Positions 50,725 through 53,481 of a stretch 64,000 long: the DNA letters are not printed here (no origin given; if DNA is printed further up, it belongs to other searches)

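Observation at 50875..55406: NHL/TPR beta-propeller - Yip1 - DUF5696-like lipoprotein triad wedged between two ABC permease pairs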

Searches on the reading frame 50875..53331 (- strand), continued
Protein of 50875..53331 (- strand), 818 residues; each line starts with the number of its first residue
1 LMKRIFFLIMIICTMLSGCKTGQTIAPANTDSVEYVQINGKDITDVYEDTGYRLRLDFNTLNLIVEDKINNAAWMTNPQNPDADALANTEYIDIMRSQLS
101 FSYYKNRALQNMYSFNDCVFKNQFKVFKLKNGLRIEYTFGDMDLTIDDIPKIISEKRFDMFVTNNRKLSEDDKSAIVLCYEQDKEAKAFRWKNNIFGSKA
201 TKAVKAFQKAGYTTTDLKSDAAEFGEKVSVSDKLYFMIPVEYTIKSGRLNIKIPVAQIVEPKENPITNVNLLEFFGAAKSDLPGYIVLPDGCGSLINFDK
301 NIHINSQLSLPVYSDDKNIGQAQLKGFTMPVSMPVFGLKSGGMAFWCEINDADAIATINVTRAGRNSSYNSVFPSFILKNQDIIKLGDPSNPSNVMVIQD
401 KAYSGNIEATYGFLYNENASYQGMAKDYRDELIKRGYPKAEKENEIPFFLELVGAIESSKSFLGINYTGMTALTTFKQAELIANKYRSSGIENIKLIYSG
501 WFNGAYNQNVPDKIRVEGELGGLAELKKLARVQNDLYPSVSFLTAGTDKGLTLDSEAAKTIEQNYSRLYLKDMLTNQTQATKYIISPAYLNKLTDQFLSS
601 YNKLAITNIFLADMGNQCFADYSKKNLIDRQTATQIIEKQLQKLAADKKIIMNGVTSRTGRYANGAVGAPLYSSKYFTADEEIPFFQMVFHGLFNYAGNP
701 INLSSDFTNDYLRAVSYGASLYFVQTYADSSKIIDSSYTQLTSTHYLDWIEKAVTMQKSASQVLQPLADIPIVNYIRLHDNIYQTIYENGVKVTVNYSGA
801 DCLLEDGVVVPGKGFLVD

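Call 27: search_solved_structures(query=A1, max_evalue=10, show_alignments=3)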
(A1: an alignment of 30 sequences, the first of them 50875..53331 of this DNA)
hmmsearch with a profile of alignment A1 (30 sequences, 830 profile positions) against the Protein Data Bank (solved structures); distinct sequences matched with E-value up to 10: 5.
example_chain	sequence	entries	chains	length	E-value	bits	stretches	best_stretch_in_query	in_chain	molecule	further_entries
8rzk_A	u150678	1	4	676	9.3e-09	37.1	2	45-96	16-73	Conserved hypothetical periplasmic protein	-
8rzg_A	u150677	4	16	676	9.4e-09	37.1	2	45-96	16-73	Conserved hypothetical periplasmic protein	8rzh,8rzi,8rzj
5opq_A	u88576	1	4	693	1.4e-08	36.5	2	47-96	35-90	3,6-anhydro-D-galactosidase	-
5wzq_A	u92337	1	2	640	3.3e-05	25.3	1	409-539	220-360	Alpha-N-acetylgalactosaminidase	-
5wzn_A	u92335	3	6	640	3.7e-05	25.2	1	409-539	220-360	Alpha-N-acetylgalactosaminidase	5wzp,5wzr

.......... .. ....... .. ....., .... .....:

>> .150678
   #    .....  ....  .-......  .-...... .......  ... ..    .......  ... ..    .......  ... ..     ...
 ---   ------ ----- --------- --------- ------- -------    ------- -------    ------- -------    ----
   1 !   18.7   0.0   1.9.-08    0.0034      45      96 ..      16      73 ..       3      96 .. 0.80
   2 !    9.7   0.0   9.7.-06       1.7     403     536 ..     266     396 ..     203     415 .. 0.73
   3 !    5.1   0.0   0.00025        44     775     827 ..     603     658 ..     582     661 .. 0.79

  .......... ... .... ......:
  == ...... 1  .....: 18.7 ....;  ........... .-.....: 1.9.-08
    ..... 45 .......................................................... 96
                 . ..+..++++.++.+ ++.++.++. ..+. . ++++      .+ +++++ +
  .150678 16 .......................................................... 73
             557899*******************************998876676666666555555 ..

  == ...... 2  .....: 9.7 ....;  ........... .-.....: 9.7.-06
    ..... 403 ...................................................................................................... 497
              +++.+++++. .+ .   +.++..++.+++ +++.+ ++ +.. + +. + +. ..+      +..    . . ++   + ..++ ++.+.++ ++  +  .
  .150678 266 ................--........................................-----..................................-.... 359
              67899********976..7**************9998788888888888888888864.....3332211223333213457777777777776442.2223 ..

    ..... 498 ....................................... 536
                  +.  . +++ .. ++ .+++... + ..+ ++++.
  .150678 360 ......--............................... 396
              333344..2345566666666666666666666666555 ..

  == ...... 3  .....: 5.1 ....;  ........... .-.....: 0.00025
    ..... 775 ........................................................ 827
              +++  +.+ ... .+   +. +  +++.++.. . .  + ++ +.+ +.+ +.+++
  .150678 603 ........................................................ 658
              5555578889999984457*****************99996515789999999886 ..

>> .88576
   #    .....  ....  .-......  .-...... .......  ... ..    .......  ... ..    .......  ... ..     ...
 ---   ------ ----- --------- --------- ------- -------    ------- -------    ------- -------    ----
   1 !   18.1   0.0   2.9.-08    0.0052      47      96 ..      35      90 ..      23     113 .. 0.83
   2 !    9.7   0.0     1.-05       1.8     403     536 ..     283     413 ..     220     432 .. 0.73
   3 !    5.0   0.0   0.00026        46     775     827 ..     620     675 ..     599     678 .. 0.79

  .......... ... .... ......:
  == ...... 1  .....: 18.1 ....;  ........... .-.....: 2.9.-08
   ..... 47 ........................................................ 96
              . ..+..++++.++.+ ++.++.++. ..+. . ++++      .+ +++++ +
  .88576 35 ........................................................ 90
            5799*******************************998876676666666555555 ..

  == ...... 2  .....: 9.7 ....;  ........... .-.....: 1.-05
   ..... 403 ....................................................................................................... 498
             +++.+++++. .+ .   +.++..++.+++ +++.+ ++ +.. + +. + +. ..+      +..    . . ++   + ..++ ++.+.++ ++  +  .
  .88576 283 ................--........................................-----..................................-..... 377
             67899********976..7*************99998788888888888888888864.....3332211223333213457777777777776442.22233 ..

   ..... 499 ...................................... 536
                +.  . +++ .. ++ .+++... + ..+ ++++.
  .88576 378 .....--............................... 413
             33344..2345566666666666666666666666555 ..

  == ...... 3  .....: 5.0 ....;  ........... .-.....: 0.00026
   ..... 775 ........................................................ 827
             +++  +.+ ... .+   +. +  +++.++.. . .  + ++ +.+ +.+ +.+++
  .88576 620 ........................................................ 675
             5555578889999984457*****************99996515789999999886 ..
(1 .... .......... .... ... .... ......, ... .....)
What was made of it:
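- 50875..53331 (-): DUF5696 lipoprotein (818 aa from the TTG start, 817 aa from the ATG at 53328). It has a GH129/GH101-like three-domain fold with a (beta/alpha)8 barrel. Profile against PDB sequences: ZgGH129 E=9e-9 (call 27).
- On CAZy GH129 / GH101-like glycoside hydrolases: Only remote profile hits were found: E=9e-9 to ZgGH129 and 3e-5 to NagBb, in fragments (call 27).
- Closest known: CAZy GH129. Same: Profile-sequence similarity is E=9e-9 (call 27).
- Profile-sequence hit to GH129 at E=9e-9 (call 27).
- Tried and rejected: The full profile aligned only the flanking segments (call 27).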

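Call 29: search_protein_families(library=pfam, proteins=[L037:1438-2496:+, L057:1322-2863:+, L034:21513-22328:+, L005:18778-19668:+, L030:14198-16987:+, L051:102-3062:+, L018:1117-2499:+, L073:188-1318:+, L041:14710-17277:+, L003:18937-19938:+], max_evalue=0.0001)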
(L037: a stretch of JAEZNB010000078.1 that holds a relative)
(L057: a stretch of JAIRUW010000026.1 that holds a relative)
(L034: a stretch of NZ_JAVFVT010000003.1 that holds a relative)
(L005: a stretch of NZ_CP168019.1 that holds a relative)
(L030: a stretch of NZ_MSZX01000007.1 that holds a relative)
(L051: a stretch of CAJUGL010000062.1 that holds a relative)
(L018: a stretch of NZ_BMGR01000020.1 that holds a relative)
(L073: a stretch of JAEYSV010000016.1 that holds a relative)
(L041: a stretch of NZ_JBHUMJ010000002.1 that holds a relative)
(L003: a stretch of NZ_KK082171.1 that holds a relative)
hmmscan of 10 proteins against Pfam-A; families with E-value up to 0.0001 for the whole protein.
L037:1438-2496:+ (352 aa): 4 families
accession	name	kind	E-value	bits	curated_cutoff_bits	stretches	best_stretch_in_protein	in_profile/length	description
PF13377.12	Peripla_BP_3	-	2.2e-30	106.4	26.5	1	186-346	4-167/167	Periplasmic binding protein-like domain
PF00532.27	Peripla_BP_1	-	1.7e-15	57.7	22.2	1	73-324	2-261/281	Periplasmic binding proteins and sugar binding domain of LacI family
PF13407.12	Peripla_BP_4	-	4.2e-08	33.5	35.1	1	76-296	3-223/258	Periplasmic binding protein domain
PF00356.27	LacI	-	4.1e-07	30.1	27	1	10-53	1-44/46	Bacterial regulatory proteins, lacI family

L057:1322-2863:+ (513 aa): 2 families
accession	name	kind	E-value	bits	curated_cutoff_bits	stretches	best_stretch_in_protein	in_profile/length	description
PF02156.21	Glyco_hydro_26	-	4.5e-66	223.8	20.2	1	192-499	2-309/311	Glycosyl hydrolase family 26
PF16990.11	CBM_35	-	9.7e-15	55.4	28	1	81-175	25-120/121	Carbohydrate binding module (family 35)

L034:21513-22328:+ (272 aa): 1 family
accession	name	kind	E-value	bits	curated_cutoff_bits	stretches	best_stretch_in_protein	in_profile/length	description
PF00528.27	BPD_transp_1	-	6.7e-14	52.5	26.4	1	112-254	4-123/184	Binding-protein-dependent transport system inner membrane component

L005:18778-19668:+ (296 aa): 1 family
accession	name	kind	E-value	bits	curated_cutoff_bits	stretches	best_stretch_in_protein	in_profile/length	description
PF00528.27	BPD_transp_1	-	2.2e-13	50.8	26.4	1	111-287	15-180/184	Binding-protein-dependent transport system inner membrane component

L030:14198-16987:+ (929 aa): 5 families
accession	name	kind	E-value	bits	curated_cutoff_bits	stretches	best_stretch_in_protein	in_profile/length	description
PF18438.7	Glyco_hydro_38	-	3.8e-41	140.1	28.4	1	404-513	2-110/111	Glycosyl hydrolases family 38 C-terminal domain 1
PF01074.27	Glyco_hydro_38N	-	1.7e-33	116.6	25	1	6-271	1-257/270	Glycosyl hydrolases family 38 N-terminal domain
PF09261.16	Alpha-mann_mid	-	3.4e-15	56.3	31.1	1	297-388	5-95/96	Alpha mannosidase middle domain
PF07748.19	Glyco_hydro_38C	-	8.7e-14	52.7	25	1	535-761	2-200/206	Glycosyl hydrolases family 38 C-terminal domain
PF17677.7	Glyco_hydro38C2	-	6.1e-13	49.1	22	1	845-917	2-72/72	Glycosyl hydrolases family 38 C-terminal beta sandwich domain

L051:102-3062:+ (986 aa): 2 families
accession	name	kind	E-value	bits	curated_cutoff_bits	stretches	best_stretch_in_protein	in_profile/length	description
PF01547.30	SBP_bac_1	-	1.8e-19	71.3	26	1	586-878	9-306/307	Bacterial extracellular solute-binding protein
PF13416.11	SBP_bac_8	-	2.8e-19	70.4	27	1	619-884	34-255/279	Bacterial extracellular solute-binding protein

L018:1117-2499:+ (460 aa): 2 families
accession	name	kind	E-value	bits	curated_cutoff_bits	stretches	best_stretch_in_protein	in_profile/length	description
PF01547.30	SBP_bac_1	-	9.6e-20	72.2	26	1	95-365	11-287/307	Bacterial extracellular solute-binding protein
PF13416.11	SBP_bac_8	-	2.1e-16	61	27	1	98-368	4-232/279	Bacterial extracellular solute-binding protein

L073:188-1318:+ (376 aa): 1 family
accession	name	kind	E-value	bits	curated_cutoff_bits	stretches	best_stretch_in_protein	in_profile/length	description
PF13472.12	Lipase_GDSL_2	-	2.2e-15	58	32.9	1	37-201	1-178/178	GDSL-like Lipase/Acylhydrolase family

L041:14710-17277:+ (855 aa): 5 families
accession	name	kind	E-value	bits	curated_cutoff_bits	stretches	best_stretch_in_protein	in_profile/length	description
PF22666.2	Glyco_hydro_2_N2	-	6.8e-64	215.4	27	1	11-188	1-167/167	Glycosyl hydrolase 2 galactose-binding domain-like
PF17786.7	Mannosidase_ig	-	1.8e-22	80.1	23.4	1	673-761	2-91/91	Mannosidase Ig/CBM-like domain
PF17753.7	Ig_mannosidase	-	1.2e-19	70.2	22.6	1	768-845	5-80/81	Ig-fold domain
PF00703.27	Glyco_hydro_2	-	5.4e-11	43.7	23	1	198-303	1-109/109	Glycosyl hydrolases family 2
PF02837.24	Glyco_hydro_2_N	-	1.8e-07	31.7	28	1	62-124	69-130/169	Glycosyl hydrolases family 2, sugar binding domain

L003:18937-19938:+ (333 aa): 2 families
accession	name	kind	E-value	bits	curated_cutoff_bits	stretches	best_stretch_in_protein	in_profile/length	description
PF22612.2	GH113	-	2.3e-124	414.9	27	1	19-320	1-289/289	Glycoside Hydrolase Family 113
PF13547.12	GTA_TIM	-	5.2e-05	23.2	27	0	129-160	2-34/299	GTA TIM-barrel-like domain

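Call 30: search_protein_families(library=pfam, proteins=[L005:16154-17743:+, L058:16919-17668:+, L047:18775-20565:+, L016:14305-16038:+, L061:18947-21364:+, L067:15235-17046:+, L068:16881-17996:+, L034:14268-16346:+, L005:19712-22129:+, L032:16967-18322:+], max_evalue=0.0001)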
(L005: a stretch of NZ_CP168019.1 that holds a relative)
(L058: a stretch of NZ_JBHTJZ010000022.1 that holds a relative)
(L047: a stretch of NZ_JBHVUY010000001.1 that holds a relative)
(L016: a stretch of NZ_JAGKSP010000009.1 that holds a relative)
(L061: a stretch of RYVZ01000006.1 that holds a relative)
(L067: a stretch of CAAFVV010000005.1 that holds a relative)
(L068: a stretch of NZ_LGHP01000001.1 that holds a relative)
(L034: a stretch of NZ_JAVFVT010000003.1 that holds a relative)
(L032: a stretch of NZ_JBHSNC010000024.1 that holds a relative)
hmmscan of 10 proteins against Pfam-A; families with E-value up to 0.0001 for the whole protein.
L005:16154-17743:+ (529 aa): 1 family
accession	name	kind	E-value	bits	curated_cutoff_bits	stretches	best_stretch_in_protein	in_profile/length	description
PF13416.11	SBP_bac_8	-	8.5e-12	45.9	27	1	75-387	5-250/279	Bacterial extracellular solute-binding protein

L058:16919-17668:+ (249 aa): 3 families
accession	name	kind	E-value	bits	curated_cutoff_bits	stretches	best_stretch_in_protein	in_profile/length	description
PF00072.30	Response_reg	-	8.9e-27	93.9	30.2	1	4-115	1-110/111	Response regulator receiver domain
PF12833.13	HTH_18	-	1.3e-18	67.5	33.6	1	164-242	2-80/80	Helix-turn-helix domain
PF00165.29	HTH_AraC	-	1.4e-13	51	26.6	1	209-241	11-42/42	Bacterial regulatory helix-turn-helix proteins, AraC family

L047:18775-20565:+ (596 aa): 4 families
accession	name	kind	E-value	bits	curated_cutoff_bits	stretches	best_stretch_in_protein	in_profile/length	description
PF06580.19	His_kinase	-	2.7e-21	76.1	25.2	1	385-459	2-77/81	Histidine kinase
PF02518.31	HATPase_c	-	2.3e-14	54.2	26.4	1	478-586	5-109/111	Histidine kinase-, DNA gyrase B-, and HSP90-like ATPase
PF02743.24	dCache_1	-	2.2e-09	37.7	45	1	44-277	5-239/240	Cache domain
PF13581.12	HATPase_c_2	-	5.5e-05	23.6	27.4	1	479-553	32-104/127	Histidine kinase-like ATPase domain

L016:14305-16038:+ (577 aa): 1 family
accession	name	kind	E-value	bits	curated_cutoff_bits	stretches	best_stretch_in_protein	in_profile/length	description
PF16586.11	DUF5060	-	3.7e-18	66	27.2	1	74-142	3-68/70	Domain of unknown function (DUF5060)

L061:18947-21364:+ (805 aa): 2 families
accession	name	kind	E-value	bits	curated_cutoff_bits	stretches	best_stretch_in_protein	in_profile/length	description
PF07745.19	Glyco_hydro_53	-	4.6e-117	391.3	24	1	37-380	1-340/340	Glycosyl hydrolase family 53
PF07532.17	Big_4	-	4e-12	45.9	22.1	1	416-459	15-58/59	Bacterial Ig-like domain (group 4)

L067:15235-17046:+ (603 aa): 1 family
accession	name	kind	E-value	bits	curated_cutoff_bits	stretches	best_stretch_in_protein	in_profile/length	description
PF12708.12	Pect-lyase_RHGA_epim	-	6.6e-05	23.2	27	0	109-174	2-64/213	Rhamnogalacturonase A/epimerase, pectate lyase-like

L068:16881-17996:+ (371 aa): 4 families
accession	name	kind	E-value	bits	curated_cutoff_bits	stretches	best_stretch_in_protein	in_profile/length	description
PF03663.20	Glyco_hydro_76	-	8.2e-48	164.2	25.9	1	64-360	32-352/366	Glycosyl hydrolase family 76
PF07470.19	Glyco_hydro_88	-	7.5e-06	25.6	26.6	0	233-279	22-68/352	Glycosyl Hydrolase Family 88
PF07944.18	Beta-AFase-like_GH127_cat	-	8.3e-05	22.2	24.9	0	247-271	182-206/376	Beta-L-arabinofuranosidase, GH127 catalytic domain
PF06662.19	C5-epim_C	-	9.3e-05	22.4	23.3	0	232-273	21-62/188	D-glucuronyl C5-epimerase C-terminus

L034:14268-16346:+ (692 aa): 1 family
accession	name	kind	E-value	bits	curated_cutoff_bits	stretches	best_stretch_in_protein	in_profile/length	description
PF17801.7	Melibiase_C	-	4.4e-06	27.1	22.9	1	624-688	14-70/71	Alpha galactosidase C-terminal beta sandwich domain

L005:19712-22129:+ (805 aa): 3 families
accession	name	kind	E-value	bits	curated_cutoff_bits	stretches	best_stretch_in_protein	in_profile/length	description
PF12833.13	HTH_18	-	4.5e-22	78.6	33.6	1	713-790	1-79/80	Helix-turn-helix domain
PF00165.29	HTH_AraC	-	1.8e-17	63.5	26.6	1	752-789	1-41/42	Bacterial regulatory helix-turn-helix proteins, AraC family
PF17853.6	GGDEF_2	-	1.7e-06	28.7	24.5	1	410-554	4-115/116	GGDEF-like domain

L032:16967-18322:+ (451 aa): 2 families
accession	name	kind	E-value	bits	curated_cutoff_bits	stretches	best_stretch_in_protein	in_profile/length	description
PF01547.30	SBP_bac_1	-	3e-23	83.7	26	1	71-363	4-302/307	Bacterial extracellular solute-binding protein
PF13416.11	SBP_bac_8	-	3.3e-21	76.7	27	1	78-383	2-266/279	Bacterial extracellular solute-binding protein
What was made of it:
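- Transcriptional control is already provided by the adjacent LacI or HK/AraC genes (calls 29, 30).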

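Call 43: find_encoding_contigs(protein=P0024, flank=10000, max_places=2)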
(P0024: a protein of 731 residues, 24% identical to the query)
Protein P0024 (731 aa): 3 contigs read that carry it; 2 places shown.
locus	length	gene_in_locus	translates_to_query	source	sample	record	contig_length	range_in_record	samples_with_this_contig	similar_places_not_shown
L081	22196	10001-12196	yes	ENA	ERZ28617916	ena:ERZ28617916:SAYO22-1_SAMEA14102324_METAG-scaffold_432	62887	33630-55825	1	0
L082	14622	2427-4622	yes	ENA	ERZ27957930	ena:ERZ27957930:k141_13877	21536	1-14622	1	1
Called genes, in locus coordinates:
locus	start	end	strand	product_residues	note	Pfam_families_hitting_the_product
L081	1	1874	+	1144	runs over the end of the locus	-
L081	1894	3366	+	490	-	PF13416:SBP_bac_8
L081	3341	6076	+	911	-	PF01547:SBP_bac_1, PF13416:SBP_bac_8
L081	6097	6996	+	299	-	PF00528:BPD_transp_1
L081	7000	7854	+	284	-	PF00528:BPD_transp_1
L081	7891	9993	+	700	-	PF01436:NHL (faint), PF04893:Yip1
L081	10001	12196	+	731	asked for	PF18952:DUF5696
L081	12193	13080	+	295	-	-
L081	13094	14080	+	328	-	PF00528:BPD_transp_1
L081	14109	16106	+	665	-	PF13229:Beta_helix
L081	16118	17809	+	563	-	-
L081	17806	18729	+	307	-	-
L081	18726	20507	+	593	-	PF01055:Glyco_hydro_31_2nd (weak), PF02065:Melibiase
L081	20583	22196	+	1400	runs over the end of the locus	PF00404:Dockerin_1, PF13229:Beta_helix (weak)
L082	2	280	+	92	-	?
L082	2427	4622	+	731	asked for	PF18952:DUF5696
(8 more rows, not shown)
